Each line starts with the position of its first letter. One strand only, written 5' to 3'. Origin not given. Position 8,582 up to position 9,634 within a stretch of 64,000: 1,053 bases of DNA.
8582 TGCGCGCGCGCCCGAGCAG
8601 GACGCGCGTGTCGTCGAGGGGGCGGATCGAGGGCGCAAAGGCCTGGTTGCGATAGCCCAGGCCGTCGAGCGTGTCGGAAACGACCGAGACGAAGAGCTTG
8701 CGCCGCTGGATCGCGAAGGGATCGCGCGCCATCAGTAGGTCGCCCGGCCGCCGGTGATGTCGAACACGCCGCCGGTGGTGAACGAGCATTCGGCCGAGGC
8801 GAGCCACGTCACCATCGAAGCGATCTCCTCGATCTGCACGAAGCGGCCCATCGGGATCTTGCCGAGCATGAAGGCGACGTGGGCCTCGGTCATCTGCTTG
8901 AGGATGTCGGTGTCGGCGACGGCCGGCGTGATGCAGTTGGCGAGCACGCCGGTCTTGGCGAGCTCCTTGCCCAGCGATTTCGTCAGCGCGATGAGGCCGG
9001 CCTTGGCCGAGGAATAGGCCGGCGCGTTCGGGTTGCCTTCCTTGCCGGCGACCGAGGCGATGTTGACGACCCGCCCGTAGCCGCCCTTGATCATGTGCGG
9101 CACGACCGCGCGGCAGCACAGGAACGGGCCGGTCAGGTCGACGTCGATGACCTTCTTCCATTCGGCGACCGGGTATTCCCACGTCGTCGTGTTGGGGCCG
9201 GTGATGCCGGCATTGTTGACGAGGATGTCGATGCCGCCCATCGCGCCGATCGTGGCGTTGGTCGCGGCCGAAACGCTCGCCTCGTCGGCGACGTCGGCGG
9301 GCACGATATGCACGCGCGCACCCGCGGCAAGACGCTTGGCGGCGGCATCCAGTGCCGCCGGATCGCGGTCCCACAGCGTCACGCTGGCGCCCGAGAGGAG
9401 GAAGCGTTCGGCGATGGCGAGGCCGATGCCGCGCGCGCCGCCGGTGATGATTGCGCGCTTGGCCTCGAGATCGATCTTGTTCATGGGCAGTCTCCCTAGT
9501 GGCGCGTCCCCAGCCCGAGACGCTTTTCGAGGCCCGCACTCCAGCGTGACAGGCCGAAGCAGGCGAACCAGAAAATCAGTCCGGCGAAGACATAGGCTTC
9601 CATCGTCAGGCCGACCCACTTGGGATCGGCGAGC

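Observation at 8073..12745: aapJQM-like amino-acid ABC genes with no ATPase, operonically fused to SDR and RraA-like genes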

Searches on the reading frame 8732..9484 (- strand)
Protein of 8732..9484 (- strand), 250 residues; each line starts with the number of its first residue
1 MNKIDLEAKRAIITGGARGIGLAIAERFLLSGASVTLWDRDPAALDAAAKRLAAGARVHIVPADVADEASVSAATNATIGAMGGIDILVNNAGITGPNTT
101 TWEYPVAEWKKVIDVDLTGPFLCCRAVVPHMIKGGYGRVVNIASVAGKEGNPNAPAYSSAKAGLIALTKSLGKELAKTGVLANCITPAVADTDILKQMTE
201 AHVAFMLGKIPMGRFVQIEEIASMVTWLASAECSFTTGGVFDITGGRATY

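Call 11: search_protein_families(library=ncbifam, proteins=[window:8732-9484:-])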
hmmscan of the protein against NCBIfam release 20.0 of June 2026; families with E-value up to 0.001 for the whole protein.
window:8732-9484:- (250 aa): 225 families (the best 25 are shown)
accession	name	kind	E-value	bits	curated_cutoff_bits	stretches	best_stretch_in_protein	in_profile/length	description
NF004198.0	PRK05653.1-3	equivalog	1.4e-70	237.5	296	1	6-247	5-246/248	3-oxoacyl-ACP reductase FabG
NF009466.0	PRK12826.1-2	subfamily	1.9e-69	233.9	222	1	7-248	2-245/248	3-oxoacyl-ACP reductase FabG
NF005559.1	PRK07231.1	subfamily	8.3e-65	218.7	215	1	6-248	2-248/249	glucose 1-dehydrogenase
TIGR01830.1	3oxo_ACP_reduc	equivalog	3.6e-63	213.5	297.75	1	11-246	1-237/239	3-oxoacyl-[acyl-carrier-protein] reductase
NF004197.0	PRK05653.1-1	equivalog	2.7e-59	200.8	332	1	5-247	4-246/249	3-oxoacyl-ACP reductase FabG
NF053701.1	CsHdxCHCADhChcB2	equivalog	3.4e-58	197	350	1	6-247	1-242/245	cis-4-hydroxycyclohexanecarboxylate dehydrogenase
TIGR01963.1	PHB_DH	subfamily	5.4e-56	189.7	307.05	1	9-246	2-251/255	3-hydroxybutyrate dehydrogenase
NF009464.0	PRK12824.1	subfamily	9.6e-56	189.2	269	1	9-247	3-242/245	3-oxoacyl-ACP reductase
NF052558.1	MBtsdlDhBudC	equivalog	6.5e-55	186.4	270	1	7-247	2-241/250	meso-2,3-butanediol dehydrogenase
NF009093.0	PRK12429.1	subfamily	1.6e-54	184.9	258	1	6-246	3-255/259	3-hydroxybutyrate dehydrogenase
NF006070.0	PRK08213.1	subfamily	4.1e-54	183.8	279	1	3-247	7-256/259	gluconate 5-dehydrogenase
TIGR01829.1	AcAcCoA_reduct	subfamily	3.9e-53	180.6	302.1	1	11-247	3-240/242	acetoacetyl-CoA reductase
NF004818.0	PRK06172.1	equivalog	7.1e-53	179.5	336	1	5-247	4-250/253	SDR family oxidoreductase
NF005067.0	PRK06484.1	equivalog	8.9e-53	179.6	713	1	7-250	8-254/524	short chain dehydrogenase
NF005309.0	PRK06841.1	subfamily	1.8e-52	178.4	286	1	3-246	10-251/255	GolD/DthD family dehydrogenase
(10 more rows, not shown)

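Call 32: search_solved_structures(query=window:8732-9484:-, max_evalue=1e-40)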
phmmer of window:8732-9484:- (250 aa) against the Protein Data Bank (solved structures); distinct sequences matched with E-value up to 1e-40: 29.
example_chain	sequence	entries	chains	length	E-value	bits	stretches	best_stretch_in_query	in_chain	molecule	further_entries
6d9y_A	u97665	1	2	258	2.4e-91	309.1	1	1-250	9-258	Short-chain dehydrogenase/reductase SDR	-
9jve_A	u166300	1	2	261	5.9e-81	275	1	2-250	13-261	SDR family NAD(P)-dependent oxidoreductase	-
9kq1_A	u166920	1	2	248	3.2e-79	269.4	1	1-250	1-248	SDR superfamily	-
2p68_A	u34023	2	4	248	1.8e-45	158.9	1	4-246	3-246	3-oxoacyl-[acyl-carrier-protein] reductase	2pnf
4nbu_A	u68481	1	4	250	8.6e-45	156.7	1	6-246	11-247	3-oxoacyl-(Acyl-carrier-protein) reductase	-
2et6_A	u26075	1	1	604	2.7e-44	155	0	4-198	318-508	(3R)-hydroxyacyl-CoA dehydrogenase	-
7pcs_B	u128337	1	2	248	3.8e-44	154.6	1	7-249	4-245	BbsD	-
4dml_A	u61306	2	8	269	4.5e-44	154.3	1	4-247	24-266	3-oxoacyl-[acyl-carrier-protein] reductase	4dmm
2hq1_A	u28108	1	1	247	2e-43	152.2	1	5-247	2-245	Glucose/ribitol dehydrogenase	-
5x8h_A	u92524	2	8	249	7.3e-43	150.4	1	6-247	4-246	Short-chain dehydrogenase reductase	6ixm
4jro_A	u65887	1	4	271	9.7e-43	150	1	2-247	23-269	FabG protein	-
2uvd_A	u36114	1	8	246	1.1e-42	149.8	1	6-247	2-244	3-OXOACYL-(ACYL-CARRIER-PROTEIN) REDUCTASE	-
7tzp_A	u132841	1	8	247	1.2e-42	149.7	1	2-247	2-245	3-oxoacyl-ACP reductase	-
4rzh_A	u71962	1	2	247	1.3e-42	149.6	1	6-248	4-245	3-oxoacyl-[acyl-carrier protein] reductase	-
6t6n_A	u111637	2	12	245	2.7e-42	148.5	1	6-247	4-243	3-oxoacyl-[acyl-carrier protein] reductase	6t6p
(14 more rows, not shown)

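Call 60: find_homologous_proteins(query=window:8732-9484:-, max_evalue=1e-30)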
Query window:8732-9484:- (250 aa): 8000 proteins with E <= 1e-30 among 8000 candidates; the best 120 are listed.
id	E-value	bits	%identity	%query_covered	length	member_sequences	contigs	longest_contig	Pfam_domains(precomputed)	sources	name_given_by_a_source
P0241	7.2e-158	542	100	100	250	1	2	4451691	PF08659.17,PF13561.13,PF23441.1,PF00106.32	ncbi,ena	-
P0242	1.3e-156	538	99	100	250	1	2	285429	PF08659.17,PF13561.13,PF13460.13,PF23441.1,PF00106.32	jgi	jgi:NAD(P)-dependent dehydrogenase (short-subunit alcohol dehydrogenase family)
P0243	1.5e-156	537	99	100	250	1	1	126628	PF08659.17,PF13561.13,PF13460.13,PF23441.1,PF00106.32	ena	-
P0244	1.8e-156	537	99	100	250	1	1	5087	PF08659.17,PF13561.13,PF13460.13,PF23441.1,PF00106.32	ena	-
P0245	1.3e-153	528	96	100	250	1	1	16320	PF08659.17,PF13561.13,PF13460.13,PF23441.1,PF00106.32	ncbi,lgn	-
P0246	1.3e-146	505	91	100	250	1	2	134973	PF08659.17,PF13561.13,PF23441.1,PF00106.32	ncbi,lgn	-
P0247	1.2e-141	489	88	100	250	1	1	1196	PF08659.17,PF13561.13,PF23441.1,PF00106.32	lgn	-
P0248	3.9e-140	484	87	100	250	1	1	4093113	PF08659.17,PF13561.13,PF23441.1,PF00106.32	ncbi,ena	-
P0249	5.5e-140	483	87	100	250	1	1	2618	PF08659.17,PF13561.13,PF13460.13,PF00106.32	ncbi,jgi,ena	jgi:3-oxoacyl-[acyl-carrier protein] reductase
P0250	7.4e-140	483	97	90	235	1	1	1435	PF08659.17,PF13561.13,PF00106.32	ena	-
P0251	3.6e-139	480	86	100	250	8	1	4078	PF08659.17,PF13561.13,PF23441.1,PF00106.32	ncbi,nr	ncbi:MAG: SDR family oxidoreductase [Rhodospirillales bacterium]|nr:SDR family oxidoreductase [Rhodo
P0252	2.8e-138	478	86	100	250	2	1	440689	PF08659.17,PF13561.13,PF00106.32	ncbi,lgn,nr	ncbi:MAG: glucose 1-dehydrogenase [Alphaproteobacteria bacterium]|nr:glucose 1-dehydrogenase [Alphap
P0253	3.3e-137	474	85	100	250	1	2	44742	PF08659.17,PF13561.13,PF13460.13,PF23441.1,PF00106.32,PF01370.28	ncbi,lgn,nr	ncbi:MAG: SDR family oxidoreductase [Rhodospirillales bacterium]|nr:SDR family oxidoreductase [Rhodo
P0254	2.0e-135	468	82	100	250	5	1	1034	PF08659.17,PF13561.13,PF00106.32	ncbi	-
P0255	6.2e-133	460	82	100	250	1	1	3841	PF08659.17,PF13561.13,PF23441.1,PF00106.32,PF01370.28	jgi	jgi:2-dehydro-3-deoxy-L-rhamnonate dehydrogenase (NAD+)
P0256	3.0e-132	458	82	100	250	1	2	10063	PF08659.17,PF13561.13,PF23441.1,PF00106.32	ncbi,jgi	jgi:NAD(P)-dependent dehydrogenase (short-subunit alcohol dehydrogenase family)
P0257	3.9e-132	457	82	100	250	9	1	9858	PF08659.17,PF13561.13,PF23441.1,PF00106.32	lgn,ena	-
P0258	4.4e-132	457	81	100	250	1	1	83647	PF08659.17,PF13561.13,PF23441.1,PF00106.32,PF01370.28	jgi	-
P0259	2.8e-130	451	81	100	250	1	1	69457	PF08659.17,PF13561.13,PF23441.1,PF00106.32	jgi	jgi:2-dehydro-3-deoxy-L-rhamnonate dehydrogenase (NAD+)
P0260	1.4e-129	449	82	100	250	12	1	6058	PF08659.17,PF13561.13,PF23441.1,PF00106.32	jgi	-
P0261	5.7e-129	447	80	100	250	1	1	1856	PF08659.17,PF13561.13,PF23441.1,PF00106.32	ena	-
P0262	6.1e-129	447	80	100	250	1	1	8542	PF08659.17,PF13561.13,PF23441.1,PF00106.32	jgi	jgi:3-oxoacyl-[acyl-carrier protein] reductase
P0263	1.3e-128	446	80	100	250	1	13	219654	PF08659.17,PF13561.13,PF23441.1,PF00106.32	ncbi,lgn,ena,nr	ncbi:MAG: SDR family NAD(P)-dependent oxidoreductase [Tagaea sp.]|nr:SDR family oxidoreductase [Azos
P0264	4.4e-128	444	79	100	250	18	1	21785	PF08659.17,PF13561.13,PF23441.1,PF00106.32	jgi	jgi:2-dehydro-3-deoxy-L-rhamnonate dehydrogenase (NAD+)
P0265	4.9e-128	444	80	100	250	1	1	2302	PF08659.17,PF13561.13,PF23441.1,PF00106.32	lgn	-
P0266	8.9e-128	443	80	100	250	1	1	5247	PF08659.17,PF13561.13,PF00106.32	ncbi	-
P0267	1.1e-127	443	79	100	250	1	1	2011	PF08659.17,PF13561.13,PF23441.1,PF00106.32,PF01370.28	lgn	-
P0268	4.1e-126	438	79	100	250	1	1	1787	PF08659.17,PF13561.13,PF23441.1,PF00106.32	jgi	jgi:3-oxoacyl-[acyl-carrier protein] reductase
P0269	8.7e-126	437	80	100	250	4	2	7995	PF08659.17,PF13561.13,PF23441.1,PF00106.32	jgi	jgi:3-oxoacyl-[acyl-carrier protein] reductase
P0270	2.8e-125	435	78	100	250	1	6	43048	PF08659.17,PF13561.13,PF23441.1,PF00106.32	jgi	jgi:3-oxoacyl-[acyl-carrier protein] reductase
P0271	8.9e-122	423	76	99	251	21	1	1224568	PF08659.17,PF13561.13,PF23441.1,PF00106.32,PF01370.28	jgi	jgi:3-oxoacyl-[acyl-carrier protein] reductase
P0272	1.0e-115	404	72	100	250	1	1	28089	PF08659.17,PF13561.13,PF00106.32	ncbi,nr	ncbi:MAG: SDR family oxidoreductase [Proteobacteria bacterium]|nr:SDR family oxidoreductase [Pseudom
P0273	1.6e-114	400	72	100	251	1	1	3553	PF08659.17,PF13561.13,PF23441.1,PF00106.32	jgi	jgi:2-dehydro-3-deoxy-L-rhamnonate dehydrogenase (NAD+)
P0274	2.3e-114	399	72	100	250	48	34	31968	PF08659.17,PF13561.13,PF23441.1,PF00106.32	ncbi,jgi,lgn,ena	ncbi:MAG: 3-oxoacyl-ACP reductase [Pseudomonadota bacterium]|jgi:3-oxoacyl-[acyl-carrier protein] re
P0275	6.4e-114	398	70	100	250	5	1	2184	PF08659.17,PF13561.13,PF00106.32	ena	-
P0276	1.2e-112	394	72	100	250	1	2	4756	PF08659.17,PF13561.13,PF00106.32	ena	-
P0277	2.2e-112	393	72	100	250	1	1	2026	PF08659.17,PF13561.13,PF23441.1,PF00106.32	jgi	jgi:3-oxoacyl-[acyl-carrier protein] reductase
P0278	2.6e-112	393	70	100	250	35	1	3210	PF08659.17,PF13561.13,PF23441.1,PF00106.32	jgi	jgi:3-oxoacyl-[acyl-carrier protein] reductase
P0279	2.7e-112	392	71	100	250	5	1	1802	PF08659.17,PF13561.13,PF23441.1,PF00106.32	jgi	jgi:NAD(P)-dependent dehydrogenase (short-subunit alcohol dehydrogenase family)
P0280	3.3e-112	392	70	100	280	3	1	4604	PF08659.17,PF13561.13,PF23441.1,PF00106.32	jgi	jgi:2-dehydro-3-deoxy-L-rhamnonate dehydrogenase (NAD+)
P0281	4.5e-112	392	71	100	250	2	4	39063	PF08659.17,PF13561.13,PF00106.32,PF01370.28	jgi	jgi:3-oxoacyl-[acyl-carrier protein] reductase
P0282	8.2e-112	391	70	100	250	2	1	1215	PF08659.17,PF13561.13,PF00106.32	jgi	jgi:3-oxoacyl-[acyl-carrier protein] reductase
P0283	8.4e-112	391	70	100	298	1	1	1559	PF08659.17,PF13561.13,PF00106.32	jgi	jgi:NAD(P)-dependent dehydrogenase (short-subunit alcohol dehydrogenase family)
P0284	1.3e-111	390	70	100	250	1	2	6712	PF08659.17,PF13561.13,PF00106.32,PF01370.28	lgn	-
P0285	1.4e-111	390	72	100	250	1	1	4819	PF08659.17,PF13561.13,PF23441.1,PF00106.32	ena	-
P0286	1.7e-111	390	70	100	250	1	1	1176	PF08659.17,PF13561.13,PF23441.1,PF00106.32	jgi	jgi:3-oxoacyl-[acyl-carrier protein] reductase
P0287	2.0e-111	390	69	100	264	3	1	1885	PF08659.17,PF13561.13,PF00106.32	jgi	jgi:2-dehydro-3-deoxy-L-rhamnonate dehydrogenase (NAD+)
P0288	2.6e-111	389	70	100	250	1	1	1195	PF08659.17,PF13561.13,PF00106.32,PF01370.28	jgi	jgi:3-oxoacyl-[acyl-carrier protein] reductase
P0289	5.6e-111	388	71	100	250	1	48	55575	PF08659.17,PF13561.13,PF23441.1,PF00106.32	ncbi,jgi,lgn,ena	jgi:3-oxoacyl-[acyl-carrier protein] reductase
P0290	6.8e-111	388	68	100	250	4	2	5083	PF08659.17,PF13561.13,PF00106.32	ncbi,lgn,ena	-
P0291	8.1e-111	388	69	100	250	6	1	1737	PF08659.17,PF13561.13,PF00106.32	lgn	-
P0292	9.3e-111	387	72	100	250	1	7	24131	PF08659.17,PF13561.13,PF23441.1,PF00106.32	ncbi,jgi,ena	jgi:3-oxoacyl-[acyl-carrier protein] reductase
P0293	9.6e-111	387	72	100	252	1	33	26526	PF08659.17,PF13561.13,PF23441.1,PF00106.32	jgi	jgi:NAD(P)-dependent dehydrogenase (short-subunit alcohol dehydrogenase family)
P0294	1.2e-110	387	71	100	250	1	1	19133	PF08659.17,PF13561.13,PF23441.1,PF00106.32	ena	-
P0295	1.5e-110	387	68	100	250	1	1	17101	PF08659.17,PF13561.13,PF23441.1,PF00106.32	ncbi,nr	ncbi:MAG: SDR family oxidoreductase [Rhodospirillales bacterium]|nr:SDR family oxidoreductase [Rhodo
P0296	1.7e-110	387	69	100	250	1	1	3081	PF08659.17,PF13561.13,PF23441.1,PF00106.32,PF01370.28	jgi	jgi:NAD(P)-dependent dehydrogenase (short-subunit alcohol dehydrogenase family)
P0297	1.7e-110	387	71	100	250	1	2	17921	PF08659.17,PF13561.13,PF00106.32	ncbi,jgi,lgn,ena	jgi:NAD(P)-dependent dehydrogenase (short-subunit alcohol dehydrogenase family)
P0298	1.7e-110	387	68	100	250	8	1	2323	PF08659.17,PF13561.13,PF00106.32,PF01370.28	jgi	jgi:2-dehydro-3-deoxy-L-rhamnonate dehydrogenase (NAD+)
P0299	1.7e-110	387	68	100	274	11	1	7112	PF13561.13,PF00106.32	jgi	jgi:3-oxoacyl-[acyl-carrier protein] reductase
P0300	2.0e-110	386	69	100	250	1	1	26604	PF13561.13,PF23441.1,PF00106.32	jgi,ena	-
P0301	2.0e-110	386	72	100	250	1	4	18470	PF08659.17,PF13561.13,PF23441.1,PF00106.32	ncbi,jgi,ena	ncbi:MAG: SDR family NAD(P)-dependent oxidoreductase [Rhodospirillales bacterium]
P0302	2.5e-110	386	72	100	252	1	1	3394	PF08659.17,PF13561.13,PF00106.32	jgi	jgi:3-oxoacyl-[acyl-carrier protein] reductase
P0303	3.4e-110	386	71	100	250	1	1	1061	PF08659.17,PF13561.13,PF00106.32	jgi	jgi:3-oxoacyl-[acyl-carrier protein] reductase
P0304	5.4e-110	385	71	100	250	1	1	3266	PF08659.17,PF13561.13,PF23441.1,PF00106.32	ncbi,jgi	jgi:NAD(P)-dependent dehydrogenase (short-subunit alcohol dehydrogenase family)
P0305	6.6e-110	385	69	100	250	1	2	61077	PF08659.17,PF13561.13,PF00106.32,PF01370.28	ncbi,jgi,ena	ncbi:MAG TPA: SDR family NAD(P)-dependent oxidoreductase [Alphaproteobacteria bacterium]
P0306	7.1e-110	385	69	100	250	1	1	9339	PF08659.17,PF13561.13,PF00106.32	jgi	-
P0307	7.6e-110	384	70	100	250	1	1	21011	PF08659.17,PF13561.13,PF00106.32,PF01370.28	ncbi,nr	ncbi:MAG: SDR family oxidoreductase [Alphaproteobacteria bacterium]|nr:SDR family oxidoreductase [Al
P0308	8.1e-110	384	69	100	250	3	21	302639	PF08659.17,PF13561.13,PF23441.1,PF00106.32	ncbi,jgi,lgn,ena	-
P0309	8.2e-110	384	70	100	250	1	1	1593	PF08659.17,PF13561.13,PF00106.32,PF01370.28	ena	-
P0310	9.3e-110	384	82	86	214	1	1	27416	PF13561.13,PF23441.1,PF00106.32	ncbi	ncbi:MAG: SDR family NAD(P)-dependent oxidoreductase, partial [Rhodospirillales bacterium]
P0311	2.0e-109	383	71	100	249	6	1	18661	PF08659.17,PF13561.13,PF00106.32,PF01370.28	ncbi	-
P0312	2.0e-109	383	67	100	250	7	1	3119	PF08659.17,PF13561.13,PF00106.32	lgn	-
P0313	2.8e-109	383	69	100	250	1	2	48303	PF08659.17,PF13561.13,PF00106.32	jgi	jgi:3-oxoacyl-[acyl-carrier protein] reductase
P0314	3.1e-109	382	68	100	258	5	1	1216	PF08659.17,PF13561.13,PF00106.32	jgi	jgi:NAD(P)-dependent dehydrogenase (short-subunit alcohol dehydrogenase family)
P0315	3.2e-109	382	70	100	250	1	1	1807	PF08659.17,PF13561.13,PF00106.32,PF01370.28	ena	-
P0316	4.8e-109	382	71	100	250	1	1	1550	PF08659.17,PF13561.13,PF00106.32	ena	-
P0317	6.0e-109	381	68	100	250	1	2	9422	PF08659.17,PF13561.13,PF00106.32,PF01370.28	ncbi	-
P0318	6.4e-109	381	71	100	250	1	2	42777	PF08659.17,PF13561.13,PF23441.1,PF00106.32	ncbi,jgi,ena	jgi:NAD(P)-dependent dehydrogenase (short-subunit alcohol dehydrogenase family)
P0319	6.8e-109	381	69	100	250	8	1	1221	PF08659.17,PF13561.13,PF23441.1,PF00106.32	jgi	-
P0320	7.1e-109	381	70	100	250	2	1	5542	PF08659.17,PF13561.13,PF00106.32,PF01370.28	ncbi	-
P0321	8.1e-109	381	68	100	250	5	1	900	PF08659.17,PF13561.13,PF23441.1,PF00106.32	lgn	-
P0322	8.2e-109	381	70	100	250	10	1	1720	PF08659.17,PF13561.13,PF23441.1,PF00106.32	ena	-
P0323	8.3e-109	381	69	100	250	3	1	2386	PF08659.17,PF13561.13,PF23441.1,PF00106.32,PF01370.28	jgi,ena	-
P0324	9.3e-109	381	70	100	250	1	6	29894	PF08659.17,PF13561.13,PF00106.32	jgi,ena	jgi:3-oxoacyl-[acyl-carrier protein] reductase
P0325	1.2e-108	381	69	100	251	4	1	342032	PF08659.17,PF13561.13,PF23441.1,PF00106.32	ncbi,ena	-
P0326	1.2e-108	380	70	100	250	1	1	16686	PF08659.17,PF13561.13,PF23441.1,PF00106.32,PF01370.28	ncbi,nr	ncbi:MAG: SDR family oxidoreductase [Alphaproteobacteria bacterium]|nr:SDR family oxidoreductase [Al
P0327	1.4e-108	380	70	100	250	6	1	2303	PF08659.17,PF13561.13,PF00106.32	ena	-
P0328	2.2e-108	380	69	100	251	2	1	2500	PF08659.17,PF13561.13,PF23441.1,PF00106.32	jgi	jgi:2-dehydro-3-deoxy-L-rhamnonate dehydrogenase (NAD+)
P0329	2.4e-108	380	68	100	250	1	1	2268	PF08659.17,PF13561.13,PF00106.32,PF01370.28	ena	-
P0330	3.9e-108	379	70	100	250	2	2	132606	PF08659.17,PF13561.13,PF00106.32,PF01370.28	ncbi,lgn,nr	ncbi:MAG: SDR family oxidoreductase [Alphaproteobacteria bacterium]|nr:SDR family oxidoreductase [Al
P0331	4.0e-108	379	70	100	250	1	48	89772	PF08659.17,PF13561.13,PF00106.32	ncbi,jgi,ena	jgi:3-oxoacyl-[acyl-carrier protein] reductase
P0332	4.3e-108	379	70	100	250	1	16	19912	PF08659.17,PF13561.13,PF00106.32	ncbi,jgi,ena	jgi:3-oxoacyl-[acyl-carrier protein] reductase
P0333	4.6e-108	379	70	100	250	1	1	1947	PF08659.17,PF13561.13,PF23441.1,PF00106.32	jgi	jgi:3-oxoacyl-[acyl-carrier protein] reductase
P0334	5.9e-108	378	68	100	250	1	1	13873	PF08659.17,PF13561.13,PF00106.32,PF01370.28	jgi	jgi:3-oxoacyl-[acyl-carrier protein] reductase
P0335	6.0e-108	378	70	100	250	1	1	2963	PF08659.17,PF13561.13,PF00106.32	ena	-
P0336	7.3e-108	378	68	100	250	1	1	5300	PF08659.17,PF13561.13,PF23441.1,PF00106.32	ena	-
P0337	7.7e-108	378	68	100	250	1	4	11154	PF08659.17,PF13561.13,PF23441.1,PF00106.32,PF01370.28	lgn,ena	-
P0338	8.2e-108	378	68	100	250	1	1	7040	PF08659.17,PF13561.13,PF00106.32,PF01370.28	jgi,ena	-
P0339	1.0e-107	377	68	100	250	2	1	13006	PF08659.17,PF13561.13,PF00106.32,PF01370.28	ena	-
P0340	1.1e-107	377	70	100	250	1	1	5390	PF08659.17,PF13561.13,PF00106.32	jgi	jgi:3-oxoacyl-[acyl-carrier protein] reductase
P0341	1.1e-107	377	68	100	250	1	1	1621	PF08659.17,PF13561.13,PF00106.32,PF01370.28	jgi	-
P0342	1.1e-107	377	70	100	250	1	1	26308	PF08659.17,PF13561.13,PF23441.1,PF00106.32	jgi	jgi:2-dehydro-3-deoxy-L-rhamnonate dehydrogenase (NAD+)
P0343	1.2e-107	377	70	100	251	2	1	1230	PF08659.17,PF13561.13,PF00106.32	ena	-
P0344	1.2e-107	377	70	100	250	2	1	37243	PF08659.17,PF13561.13,PF00106.32,PF01370.28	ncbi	-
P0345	1.2e-107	377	69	100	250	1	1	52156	PF08659.17,PF13561.13,PF23441.1,PF00106.32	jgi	jgi:2-dehydro-3-deoxy-L-rhamnonate dehydrogenase (NAD+)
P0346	1.5e-107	377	70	100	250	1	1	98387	PF08659.17,PF13561.13,PF00106.32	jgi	jgi:3-oxoacyl-[acyl-carrier protein] reductase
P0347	1.6e-107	377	69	100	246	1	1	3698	PF08659.17,PF13561.13,PF00106.32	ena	-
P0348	1.8e-107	377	67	100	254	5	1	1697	PF08659.17,PF13561.13,PF00106.32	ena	-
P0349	2.0e-107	377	70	100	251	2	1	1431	PF08659.17,PF13561.13,PF00106.32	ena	-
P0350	2.5e-107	376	69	100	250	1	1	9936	PF08659.17,PF13561.13,PF00106.32,PF01370.28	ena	-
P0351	2.8e-107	376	70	100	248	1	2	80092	PF13561.13,PF23441.1,PF00106.32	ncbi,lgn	-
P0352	2.8e-107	376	68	100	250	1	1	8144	PF08659.17,PF13561.13,PF23441.1,PF00106.32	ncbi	-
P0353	2.9e-107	376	70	100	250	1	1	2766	PF08659.17,PF13561.13,PF00106.32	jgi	jgi:2-dehydro-3-deoxy-L-rhamnonate dehydrogenase (NAD+)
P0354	3.5e-107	376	70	100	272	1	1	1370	PF08659.17,PF13561.13,PF00106.32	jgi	jgi:NAD(P)-dependent dehydrogenase (short-subunit alcohol dehydrogenase family)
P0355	4.7e-107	375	68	100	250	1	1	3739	PF08659.17,PF13561.13,PF23441.1,PF00106.32,PF01370.28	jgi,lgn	-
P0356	6.5e-107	375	68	99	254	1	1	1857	PF08659.17,PF13561.13,PF00106.32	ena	-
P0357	8.3e-107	374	69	100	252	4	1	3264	PF08659.17,PF13561.13,PF23441.1,PF00106.32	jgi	jgi:3-oxoacyl-[acyl-carrier protein] reductase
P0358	9.9e-107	374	68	100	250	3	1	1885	PF08659.17,PF13561.13,PF23441.1,PF00106.32,PF01370.28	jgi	jgi:2-dehydro-3-deoxy-L-rhamnonate dehydrogenase (NAD+)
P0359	1.1e-106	374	68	100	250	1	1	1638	PF08659.17,PF13561.13,PF00106.32,PF01370.28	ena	-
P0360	1.2e-106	374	69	100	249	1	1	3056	PF08659.17,PF13561.13,PF00106.32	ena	-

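Call 61: find_encoding_contigs(protein=P0241, flank=3000, max_places=3)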
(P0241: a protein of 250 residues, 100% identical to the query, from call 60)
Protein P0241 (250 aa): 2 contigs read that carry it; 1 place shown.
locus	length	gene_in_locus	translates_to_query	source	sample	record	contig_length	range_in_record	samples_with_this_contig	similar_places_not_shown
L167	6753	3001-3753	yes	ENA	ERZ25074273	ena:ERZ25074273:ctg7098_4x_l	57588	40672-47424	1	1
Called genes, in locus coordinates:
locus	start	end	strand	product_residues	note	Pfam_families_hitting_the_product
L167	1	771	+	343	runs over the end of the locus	PF00497:SBP_bac_3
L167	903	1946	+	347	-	PF00528:BPD_transp_1 (faint)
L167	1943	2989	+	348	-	PF00528:BPD_transp_1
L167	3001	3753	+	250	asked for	PF23441:SDR (weak), PF00106:adh_short, PF08659:KR, PF13561:adh_short_C2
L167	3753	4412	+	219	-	PF03737:RraA-like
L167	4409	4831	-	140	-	-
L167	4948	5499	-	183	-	PF00027:cNMP_binding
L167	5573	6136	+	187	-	-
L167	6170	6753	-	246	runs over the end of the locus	PF00106:adh_short, PF13561:adh_short_C2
